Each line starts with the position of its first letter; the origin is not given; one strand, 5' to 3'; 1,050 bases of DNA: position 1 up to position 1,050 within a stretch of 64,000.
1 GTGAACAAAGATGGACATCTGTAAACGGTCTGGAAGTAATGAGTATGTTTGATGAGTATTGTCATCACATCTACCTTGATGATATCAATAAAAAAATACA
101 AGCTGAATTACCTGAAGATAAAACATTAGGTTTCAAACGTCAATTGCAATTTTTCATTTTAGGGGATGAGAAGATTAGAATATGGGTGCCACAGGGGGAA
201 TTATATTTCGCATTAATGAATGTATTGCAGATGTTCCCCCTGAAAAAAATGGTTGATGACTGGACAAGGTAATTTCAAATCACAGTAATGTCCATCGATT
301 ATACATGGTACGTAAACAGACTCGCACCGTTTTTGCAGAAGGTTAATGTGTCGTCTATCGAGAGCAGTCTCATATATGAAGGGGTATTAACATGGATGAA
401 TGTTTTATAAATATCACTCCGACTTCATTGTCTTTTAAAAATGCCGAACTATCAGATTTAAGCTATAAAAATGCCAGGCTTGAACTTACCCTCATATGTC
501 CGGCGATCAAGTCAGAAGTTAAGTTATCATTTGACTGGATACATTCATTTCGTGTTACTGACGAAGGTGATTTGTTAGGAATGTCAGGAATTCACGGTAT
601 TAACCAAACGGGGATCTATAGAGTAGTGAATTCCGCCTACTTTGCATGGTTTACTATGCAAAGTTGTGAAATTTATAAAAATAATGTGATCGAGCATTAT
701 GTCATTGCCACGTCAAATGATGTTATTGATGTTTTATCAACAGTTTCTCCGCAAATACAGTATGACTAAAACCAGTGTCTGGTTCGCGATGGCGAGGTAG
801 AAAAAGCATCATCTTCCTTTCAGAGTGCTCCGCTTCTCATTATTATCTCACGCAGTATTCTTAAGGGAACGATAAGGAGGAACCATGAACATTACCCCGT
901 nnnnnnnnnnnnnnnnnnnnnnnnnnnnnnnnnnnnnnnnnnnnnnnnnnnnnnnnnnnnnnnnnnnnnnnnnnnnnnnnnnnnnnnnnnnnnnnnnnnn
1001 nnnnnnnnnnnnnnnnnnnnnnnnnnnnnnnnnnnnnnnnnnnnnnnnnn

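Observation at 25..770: AT-rich two-gene cassette at the 5' window edge, upstream of ydcF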

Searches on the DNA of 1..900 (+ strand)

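Call 4: search_dna_similar(query=window:1-900:+, collection=ecoli_genomes, mode=near, max_rows=30)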
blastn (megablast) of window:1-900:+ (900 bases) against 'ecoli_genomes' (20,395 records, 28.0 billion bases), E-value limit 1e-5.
Records with a match: 5414; places in all: 5419; records where one place covers at least 80% of the query: 582.
Genomes with a match: 5414 of 5426; with a place that covers at least 80% of the query: 582. Places per genome that has any: lowest 1, median 1, highest 2. On chromosomes: 5414 places; on plasmids: 5.
Best place of each record, by identity: >=99% 260; 95-99% 4818; 90-95% 326; 80-90% 10.
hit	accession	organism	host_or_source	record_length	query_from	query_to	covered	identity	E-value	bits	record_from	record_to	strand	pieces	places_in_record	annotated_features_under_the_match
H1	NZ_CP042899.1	Escherichia coli strain CFSAN061763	missing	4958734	1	900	100%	100.0%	0e+0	1663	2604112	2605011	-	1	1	hypothetical protein (x2) | ydcF: DUF218 domain-containing protein YdcF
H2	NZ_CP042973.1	Escherichia coli strain CFSAN061768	missing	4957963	1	900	100%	100.0%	0e+0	1663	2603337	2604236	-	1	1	hypothetical protein (x2) | ydcF: DUF218 domain-containing protein YdcF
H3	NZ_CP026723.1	Escherichia coli strain 266917_2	Homo sapiens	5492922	1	900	100%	100.0%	0e+0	1663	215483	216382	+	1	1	hypothetical protein (x2) | ydcF: DUF218 domain-containing protein YdcF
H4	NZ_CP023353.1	Escherichia coli strain 746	canine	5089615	1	900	100%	100.0%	0e+0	1663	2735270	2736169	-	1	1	hypothetical protein (x2) | ydcF: DUF218 domain-containing protein YdcF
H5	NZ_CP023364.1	Escherichia coli strain 144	canine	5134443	1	900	100%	100.0%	0e+0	1663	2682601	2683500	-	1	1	hypothetical protein (x2) | ydcF: DUF218 domain-containing protein YdcF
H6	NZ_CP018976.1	Escherichia coli strain Ecol_545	Homo sapiens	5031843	1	900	100%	100.0%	0e+0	1663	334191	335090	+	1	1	hypothetical protein (x2) | ydcF: DUF218 domain-containing protein YdcF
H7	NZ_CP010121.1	Escherichia coli strain C4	cow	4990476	1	900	100%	100.0%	0e+0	1663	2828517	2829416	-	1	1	hypothetical protein (x2) | ydcF: DUF218 domain-containing protein YdcF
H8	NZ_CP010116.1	Escherichia coli strain C1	cow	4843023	1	900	100%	100.0%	0e+0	1663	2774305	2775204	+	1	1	hypothetical protein (x2) | ydcF: DUF218 domain-containing protein YdcF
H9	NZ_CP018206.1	Escherichia coli strain MRSN346647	Homo sapiens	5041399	1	900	100%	100.0%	0e+0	1663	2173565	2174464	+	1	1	hypothetical protein (x2) | ydcF: DUF218 domain-containing protein YdcF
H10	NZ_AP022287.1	Escherichia coli strain WP9-S17-ESBL-11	-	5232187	1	900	100%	100.0%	0e+0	1663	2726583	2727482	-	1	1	hypothetical protein (x2) | ydcF: DUF218 domain-containing protein YdcF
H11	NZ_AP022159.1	Escherichia coli strain WP5-S18-ESBL-07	-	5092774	1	900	100%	100.0%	0e+0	1663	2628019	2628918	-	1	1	hypothetical protein (x2) | ydcF: DUF218 domain-containing protein YdcF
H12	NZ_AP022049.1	Escherichia coli strain WP4-S17-ESBL-08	-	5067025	1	900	100%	100.0%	0e+0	1663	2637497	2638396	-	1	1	hypothetical protein (x2) | ydcF: DUF218 domain-containing protein YdcF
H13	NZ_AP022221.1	Escherichia coli strain WP8-S17-ESBL-08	-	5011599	1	900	100%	100.0%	0e+0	1663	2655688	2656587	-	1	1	hypothetical protein (x2) | ydcF: DUF218 domain-containing protein YdcF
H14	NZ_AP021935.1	Escherichia coli strain WP2-W18-ESBL-10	-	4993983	1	900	100%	100.0%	0e+0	1663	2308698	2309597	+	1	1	hypothetical protein (x2) | ydcF: DUF218 domain-containing protein YdcF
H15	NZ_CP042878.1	Escherichia coli strain NMBU_W05E18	surface water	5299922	1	900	100%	100.0%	0e+0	1663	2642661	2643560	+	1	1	hypothetical protein (x2) | ydcF: DUF218 domain-containing protein YdcF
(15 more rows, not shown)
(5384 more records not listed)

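Call 6: get_annotated_region(hit=H3, flank=20000)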
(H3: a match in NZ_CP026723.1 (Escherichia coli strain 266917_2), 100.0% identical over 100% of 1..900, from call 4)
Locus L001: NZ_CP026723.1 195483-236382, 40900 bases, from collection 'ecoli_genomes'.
description: Escherichia coli strain 266917_2 chromosome, complete genome
organism: Escherichia coli strain 266917_2 (NCBI taxid 562)
replicon: chromosome; assembly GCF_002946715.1
host: Homo sapiens; source: feces; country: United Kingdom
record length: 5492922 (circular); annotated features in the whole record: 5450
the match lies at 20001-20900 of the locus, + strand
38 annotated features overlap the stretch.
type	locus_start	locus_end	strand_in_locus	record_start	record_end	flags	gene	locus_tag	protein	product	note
CDS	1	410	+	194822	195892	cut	paaE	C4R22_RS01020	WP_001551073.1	1,2-phenylacetyl-CoA epoxidase subunit PaaE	-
CDS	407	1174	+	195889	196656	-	paaF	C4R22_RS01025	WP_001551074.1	2,3-dehydroadipyl-CoA hydratase PaaF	-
CDS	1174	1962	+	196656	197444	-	paaG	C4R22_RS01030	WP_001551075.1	2-(1,2-epoxy-1,2-dihydrophenyl)acetyl-CoA isomerase PaaG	-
CDS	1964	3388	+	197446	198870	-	paaH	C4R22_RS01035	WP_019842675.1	3-hydroxyacyl-CoA dehydrogenase PaaH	-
CDS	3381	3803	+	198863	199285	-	paaI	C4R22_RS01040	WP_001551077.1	hydroxyphenylacetyl-CoA thioesterase PaaI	-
CDS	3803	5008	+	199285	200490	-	paaJ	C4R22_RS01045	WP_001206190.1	bifunctional 3-oxoadipyl-CoA/3-oxo-5,6-dehydrosuberyl-CoA thiolase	-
CDS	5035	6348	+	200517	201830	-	paaK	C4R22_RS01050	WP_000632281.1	phenylacetate--CoA ligase PaaK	-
CDS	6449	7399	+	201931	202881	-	paaX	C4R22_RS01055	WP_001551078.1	phenylacetic acid degradation operon negative regulatory protein PaaX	-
CDS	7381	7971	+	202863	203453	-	paaY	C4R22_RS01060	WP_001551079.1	phenylacetic acid degradation protein PaaY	-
CDS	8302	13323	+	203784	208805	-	-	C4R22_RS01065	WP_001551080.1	autotransporter domain-containing protein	-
CDS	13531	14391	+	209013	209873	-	pdxI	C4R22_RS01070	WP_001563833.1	pyridoxine 4-dehydrogenase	-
CDS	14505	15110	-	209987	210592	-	azoR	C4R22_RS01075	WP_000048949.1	FMN-dependent NADH-azoreductase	-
CDS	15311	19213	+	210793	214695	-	hrpA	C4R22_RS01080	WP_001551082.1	ATP-dependent RNA helicase HrpA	-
CDS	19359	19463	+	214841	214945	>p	-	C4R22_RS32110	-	hypothetical protein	incomplete; partial in the middle of a contig; missing C-terminus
CDS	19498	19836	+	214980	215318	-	-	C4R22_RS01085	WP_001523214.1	hypothetical protein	-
CDS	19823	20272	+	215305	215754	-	-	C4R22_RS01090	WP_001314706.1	hypothetical protein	-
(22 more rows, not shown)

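Call 12: search_dna_similar(query=L001:19000-21000:+, collection=ecoli_genomes, mode=near, max_rows=40, rows=spread)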
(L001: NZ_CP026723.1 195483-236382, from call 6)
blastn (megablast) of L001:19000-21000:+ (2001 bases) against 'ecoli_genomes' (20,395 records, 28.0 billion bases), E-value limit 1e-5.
Records with a match: 5418; places in all: 5425; records where one place covers at least 80% of the query: 586.
Genomes with a match: 5418 of 5426; with a place that covers at least 80% of the query: 586. Places per genome that has any: lowest 1, median 1, highest 2. On chromosomes: 5420 places; on plasmids: 5.
Best place of each record, by identity: >=99% 247; 95-99% 4833; 90-95% 338.
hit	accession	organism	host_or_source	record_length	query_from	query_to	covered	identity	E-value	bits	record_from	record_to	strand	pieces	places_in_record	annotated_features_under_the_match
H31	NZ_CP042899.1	Escherichia coli strain CFSAN061763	missing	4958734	1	2001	100%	100.0%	0e+0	3696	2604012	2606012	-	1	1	hypothetical protein (x4) | hrpA: ATP-dependent RNA helicase HrpA | ydcF: DUF218 domain-containing protein YdcF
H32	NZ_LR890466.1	Escherichia coli strain MSB1_7A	Homo sapiens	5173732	1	2001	100%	99.9%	0e+0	3702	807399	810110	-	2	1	tnpA: IS200/IS605 family transposase | hypothetical protein (x4) | hrpA: ATP-dependent RNA helicase HrpA | ydcF: DUF218 domain-containing protein YdcF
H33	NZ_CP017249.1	Escherichia coli strain NADC 5570/86-24/6565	not applicable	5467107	2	2001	99%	92.8%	0e+0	2849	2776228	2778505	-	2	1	hypothetical protein (x4) | hrpA: ATP-dependent RNA helicase HrpA | ydcF: DUF218 domain-containing protein YdcF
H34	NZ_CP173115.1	Escherichia coli strain STEC799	Homo sapiens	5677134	2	2001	99%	92.8%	0e+0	2849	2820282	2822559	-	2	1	hypothetical protein (x4) | hrpA: ATP-dependent RNA helicase HrpA | ydcF: DUF218 domain-containing protein YdcF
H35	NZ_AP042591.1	Escherichia coli strain OkiPb01699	bovine feces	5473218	2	2001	99%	92.8%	0e+0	2849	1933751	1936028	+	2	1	hypothetical protein (x4) | hrpA: ATP-dependent RNA helicase HrpA | ydcF: DUF218 domain-containing protein YdcF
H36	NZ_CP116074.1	Escherichia coli strain DETEC-S586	ICU staff rectal swab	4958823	1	2001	29%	97.6%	4e-149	1008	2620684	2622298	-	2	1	SMI1/KNR4 family protein | hypothetical protein (x2) | hrpA: ATP-dependent RNA helicase HrpA | ydcF: DUF218 domain-containing protein YdcF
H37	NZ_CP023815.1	Escherichia coli strain IMT16316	wild bird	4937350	1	2001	23%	98.5%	3e-136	818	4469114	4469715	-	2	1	hrpA: ATP-dependent RNA helicase HrpA | ydcF: DUF218 domain-containing protein YdcF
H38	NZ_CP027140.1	Escherichia coli strain AR_0369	missing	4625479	1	2001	23%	98.1%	3e-131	806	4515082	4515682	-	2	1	hrpA: ATP-dependent RNA helicase HrpA | ydcF: DUF218 domain-containing protein YdcF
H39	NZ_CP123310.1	Escherichia coli strain AREA_C483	Homo sapiens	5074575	1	2001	23%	98.1%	3e-131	806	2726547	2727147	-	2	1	hrpA: ATP-dependent RNA helicase HrpA | ydcF: DUF218 domain-containing protein YdcF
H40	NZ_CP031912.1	Escherichia coli O111:NM strain FWSEC0005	Homo sapiens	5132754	1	2001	23%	97.8%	1e-129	800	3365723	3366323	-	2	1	hrpA: ATP-dependent RNA helicase HrpA | ydcF: DUF218 domain-containing protein YdcF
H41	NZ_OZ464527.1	Escherichia coli strain ECL27977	Ovis aries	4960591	1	2001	23%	97.8%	1e-129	800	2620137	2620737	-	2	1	hrpA: ATP-dependent RNA helicase HrpA | ydcF: DUF218 domain-containing protein YdcF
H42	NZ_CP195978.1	Escherichia coli strain I4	Raw wastewater influent sample from the ...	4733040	1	2001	23%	98.3%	3e-131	806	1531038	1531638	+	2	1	hrpA: ATP-dependent RNA helicase HrpA | ydcF: DUF218 domain-containing protein YdcF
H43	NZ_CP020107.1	Escherichia coli strain 13E0767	cattle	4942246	1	2001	23%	97.6%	6e-128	795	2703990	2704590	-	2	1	hrpA: ATP-dependent RNA helicase HrpA | ydcF: DUF218 domain-containing protein YdcF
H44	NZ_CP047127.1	Escherichia coli K-12 strain K-12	not applicable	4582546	1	2001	23%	97.6%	6e-128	795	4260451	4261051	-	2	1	hrpA: ATP-dependent RNA helicase HrpA | ydcF: DUF218 domain-containing protein YdcF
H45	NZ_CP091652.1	Escherichia coli strain KMi025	river water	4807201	1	2001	23%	97.6%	6e-128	795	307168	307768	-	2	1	hrpA: ATP-dependent RNA helicase HrpA | ydcF: DUF218 domain-containing protein YdcF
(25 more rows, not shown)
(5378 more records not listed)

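Call 13: get_annotated_region(hit=H36, flank=500)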
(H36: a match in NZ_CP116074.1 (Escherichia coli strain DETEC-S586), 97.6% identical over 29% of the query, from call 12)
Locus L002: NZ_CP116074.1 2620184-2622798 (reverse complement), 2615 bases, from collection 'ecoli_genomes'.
description: Escherichia coli strain DETEC-S586 chromosome, complete genome
organism: Escherichia coli strain DETEC-S586 (NCBI taxid 562)
replicon: chromosome; assembly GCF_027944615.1
host: -; source: ICU staff rectal swab; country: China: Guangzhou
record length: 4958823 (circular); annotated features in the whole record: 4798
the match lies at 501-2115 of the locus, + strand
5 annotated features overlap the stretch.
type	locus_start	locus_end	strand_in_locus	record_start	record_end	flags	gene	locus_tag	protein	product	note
CDS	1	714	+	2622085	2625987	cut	hrpA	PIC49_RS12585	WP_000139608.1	ATP-dependent RNA helicase HrpA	-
CDS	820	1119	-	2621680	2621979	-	-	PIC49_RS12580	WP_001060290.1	hypothetical protein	-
CDS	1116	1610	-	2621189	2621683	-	-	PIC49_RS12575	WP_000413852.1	SMI1/KNR4 family protein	-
CDS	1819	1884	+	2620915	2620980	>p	-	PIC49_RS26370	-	hypothetical protein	incomplete; partial in the middle of a contig; missing N-terminus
CDS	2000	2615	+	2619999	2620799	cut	ydcF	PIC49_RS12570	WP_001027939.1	DUF218 domain-containing protein YdcF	-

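Call 14: get_annotated_region(hit=H33, flank=500)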
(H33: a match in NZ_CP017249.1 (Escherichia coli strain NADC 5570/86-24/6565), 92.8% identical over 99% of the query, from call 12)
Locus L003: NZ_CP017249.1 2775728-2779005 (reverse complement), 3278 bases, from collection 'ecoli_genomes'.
description: Escherichia coli strain NADC 5570/86-24/6565 isolate mutant chromosome, complete genome
organism: Escherichia coli strain NADC 5570/86-24/6565 (NCBI taxid 562)
replicon: chromosome; assembly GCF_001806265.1
host: -; source: not applicable; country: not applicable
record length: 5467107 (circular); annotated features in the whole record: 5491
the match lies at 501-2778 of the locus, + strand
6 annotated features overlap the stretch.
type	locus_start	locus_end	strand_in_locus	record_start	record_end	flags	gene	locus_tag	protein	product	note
CDS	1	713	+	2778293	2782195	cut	hrpA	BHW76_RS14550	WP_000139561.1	ATP-dependent RNA helicase HrpA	-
CDS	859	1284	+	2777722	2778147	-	-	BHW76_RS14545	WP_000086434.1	hypothetical protein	-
CDS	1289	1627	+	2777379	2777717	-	-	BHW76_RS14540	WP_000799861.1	hypothetical protein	-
CDS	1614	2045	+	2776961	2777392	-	-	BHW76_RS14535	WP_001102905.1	hypothetical protein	-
CDS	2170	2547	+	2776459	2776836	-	-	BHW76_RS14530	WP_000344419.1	hypothetical protein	-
CDS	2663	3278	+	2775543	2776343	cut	ydcF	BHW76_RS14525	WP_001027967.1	DUF218 domain-containing protein YdcF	-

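Call 15: get_annotated_region(hit=H44, flank=500)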
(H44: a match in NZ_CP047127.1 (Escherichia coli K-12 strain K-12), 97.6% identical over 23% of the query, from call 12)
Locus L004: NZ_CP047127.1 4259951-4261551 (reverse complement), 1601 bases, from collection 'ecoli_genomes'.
description: Escherichia coli K-12 chromosome, complete genome
organism: Escherichia coli K-12 strain K-12 (NCBI taxid 83333)
replicon: chromosome; assembly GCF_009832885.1
host: not applicable; source: -; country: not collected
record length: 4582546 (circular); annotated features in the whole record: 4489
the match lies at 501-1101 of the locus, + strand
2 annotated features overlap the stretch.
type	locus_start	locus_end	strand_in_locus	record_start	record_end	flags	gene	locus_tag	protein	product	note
CDS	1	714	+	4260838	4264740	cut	hrpA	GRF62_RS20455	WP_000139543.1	ATP-dependent RNA helicase HrpA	-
CDS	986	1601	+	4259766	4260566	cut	ydcF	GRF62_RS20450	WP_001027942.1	DUF218 domain-containing protein YdcF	-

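Call 43: search_dna_similar(query=L016:6300-7480:+, collection=ecoli_genomes, mode=distant, max_rows=15)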
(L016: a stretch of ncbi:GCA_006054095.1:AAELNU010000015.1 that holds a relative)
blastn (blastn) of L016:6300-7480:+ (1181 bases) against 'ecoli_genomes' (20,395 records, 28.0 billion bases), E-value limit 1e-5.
Records with a match: 2295; places in all: 2648; records where one place covers at least 80% of the query: 0.
Genomes with a match: 2293 of 5426; with a place that covers at least 80% of the query: 0. Places per genome that has any: lowest 1, median 1, highest 3. On chromosomes: 2645 places; on plasmids: 3.
Best place of each record, by identity: 80-90% 1941; 60-80% 354.
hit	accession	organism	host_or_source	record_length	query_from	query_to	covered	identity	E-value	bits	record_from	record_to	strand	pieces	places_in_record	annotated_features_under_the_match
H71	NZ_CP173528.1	Escherichia coli strain 98210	Homo sapiens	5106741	2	433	15%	79.1%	7e-10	144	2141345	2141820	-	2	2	RHS element core protein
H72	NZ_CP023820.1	Escherichia coli strain 7/2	Homo sapiens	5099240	2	433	15%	78.6%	7e-10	145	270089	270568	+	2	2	RHS element core protein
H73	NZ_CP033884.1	Escherichia coli strain 50579417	Homo sapiens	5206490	2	433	15%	78.6%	7e-10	145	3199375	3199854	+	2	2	RHS element core protein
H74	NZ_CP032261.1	Escherichia coli strain AR_0067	missing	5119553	2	433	15%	78.6%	7e-10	145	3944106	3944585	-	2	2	RHS element core protein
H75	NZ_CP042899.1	Escherichia coli strain CFSAN061763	missing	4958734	2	433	15%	78.6%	7e-10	145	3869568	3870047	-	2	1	RHS element core protein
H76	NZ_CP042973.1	Escherichia coli strain CFSAN061768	missing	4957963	2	433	15%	78.6%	7e-10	145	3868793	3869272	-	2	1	RHS element core protein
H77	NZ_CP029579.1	Escherichia coli strain DA33137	Homo sapiens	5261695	2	433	15%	78.6%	7e-10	145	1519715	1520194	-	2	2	RHS element core protein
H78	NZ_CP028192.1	Escherichia coli strain CFSAN018748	tissue and/or biological fluid swine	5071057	2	433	15%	78.6%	7e-10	145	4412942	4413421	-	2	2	RHS element core protein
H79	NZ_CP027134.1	Escherichia coli strain AR_0372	missing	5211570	2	433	15%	78.6%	7e-10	145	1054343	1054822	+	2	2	RHS element core protein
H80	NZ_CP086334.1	Escherichia coli strain EBJ003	Homo sapiens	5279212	2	433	15%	78.6%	7e-10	145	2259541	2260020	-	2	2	RHS element core protein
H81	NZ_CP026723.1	Escherichia coli strain 266917_2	Homo sapiens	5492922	2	433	15%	78.6%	7e-10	145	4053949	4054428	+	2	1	RHS element core protein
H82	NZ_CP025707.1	Escherichia coli strain YDC107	Homo sapiens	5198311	2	433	15%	78.6%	7e-10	145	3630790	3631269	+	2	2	RHS element core protein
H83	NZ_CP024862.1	Escherichia coli strain AR_0015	missing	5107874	2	433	15%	78.6%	7e-10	145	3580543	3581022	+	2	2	RHS element core protein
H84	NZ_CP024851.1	Escherichia coli strain AR_0006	missing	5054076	2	433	15%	78.6%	7e-10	145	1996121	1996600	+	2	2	RHS element core protein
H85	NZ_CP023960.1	Escherichia coli strain FDAARGOS_448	Homo sapiens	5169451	2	433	15%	78.6%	7e-10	145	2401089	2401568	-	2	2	RHS element core protein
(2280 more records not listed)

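Call 55: search_dna_similar(query=L002:790-1900:+, collection=ecoli_genomes, mode=near, max_rows=8)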
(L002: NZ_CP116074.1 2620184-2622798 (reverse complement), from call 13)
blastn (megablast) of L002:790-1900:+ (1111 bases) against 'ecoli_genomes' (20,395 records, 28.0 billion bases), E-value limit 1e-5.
Records with a match: 776; places in all: 776; records where one place covers at least 80% of the query: 186.
Genomes with a match: 776 of 5426; with a place that covers at least 80% of the query: 186. Places per genome that has any: lowest 1, median 1, highest 1. On chromosomes: 775 places; on plasmids: 1.
Best place of each record, by identity: >=99% 320; 95-99% 437; 90-95% 19.
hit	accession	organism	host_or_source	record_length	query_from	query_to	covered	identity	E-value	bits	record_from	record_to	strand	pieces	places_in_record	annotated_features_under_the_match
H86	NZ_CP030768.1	Escherichia coli strain 2017C-4173W12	missing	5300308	1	1111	100%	100.0%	0e+0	2069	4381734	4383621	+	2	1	IS1-like element IS1B family transposase | hypothetical protein (x4)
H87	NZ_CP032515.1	Escherichia coli strain 118UI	Homo sapiens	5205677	1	1111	100%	100.0%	0e+0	2052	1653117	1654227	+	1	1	SMI1/KNR4 family protein | hypothetical protein (x2)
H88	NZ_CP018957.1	Escherichia coli strain Ecol_316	Homo sapiens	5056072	1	1111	100%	100.0%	0e+0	2052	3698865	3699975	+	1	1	SMI1/KNR4 family protein | hypothetical protein (x2)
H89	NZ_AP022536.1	Escherichia coli strain THO-008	Homo sapiens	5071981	1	1111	100%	100.0%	0e+0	2052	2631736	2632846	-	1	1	SMI1/KNR4 family protein | hypothetical protein (x2)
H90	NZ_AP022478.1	Escherichia coli strain STN0717-11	-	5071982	1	1111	100%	100.0%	0e+0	2052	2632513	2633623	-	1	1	SMI1/KNR4 family protein | hypothetical protein (x2)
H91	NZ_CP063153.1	Escherichia coli strain M7424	Homo sapiens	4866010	1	1111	100%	100.0%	0e+0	2052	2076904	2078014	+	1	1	SMI1/KNR4 family protein | hypothetical protein (x2)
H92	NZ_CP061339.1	Escherichia coli strain M00057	Homo sapiens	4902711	1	1111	100%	100.0%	0e+0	2052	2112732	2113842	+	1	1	SMI1/KNR4 family protein | hypothetical protein (x2)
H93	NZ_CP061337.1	Escherichia coli strain M11957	Homo sapiens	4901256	1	1111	100%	100.0%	0e+0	2052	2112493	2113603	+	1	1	SMI1/KNR4 family protein | hypothetical protein (x2)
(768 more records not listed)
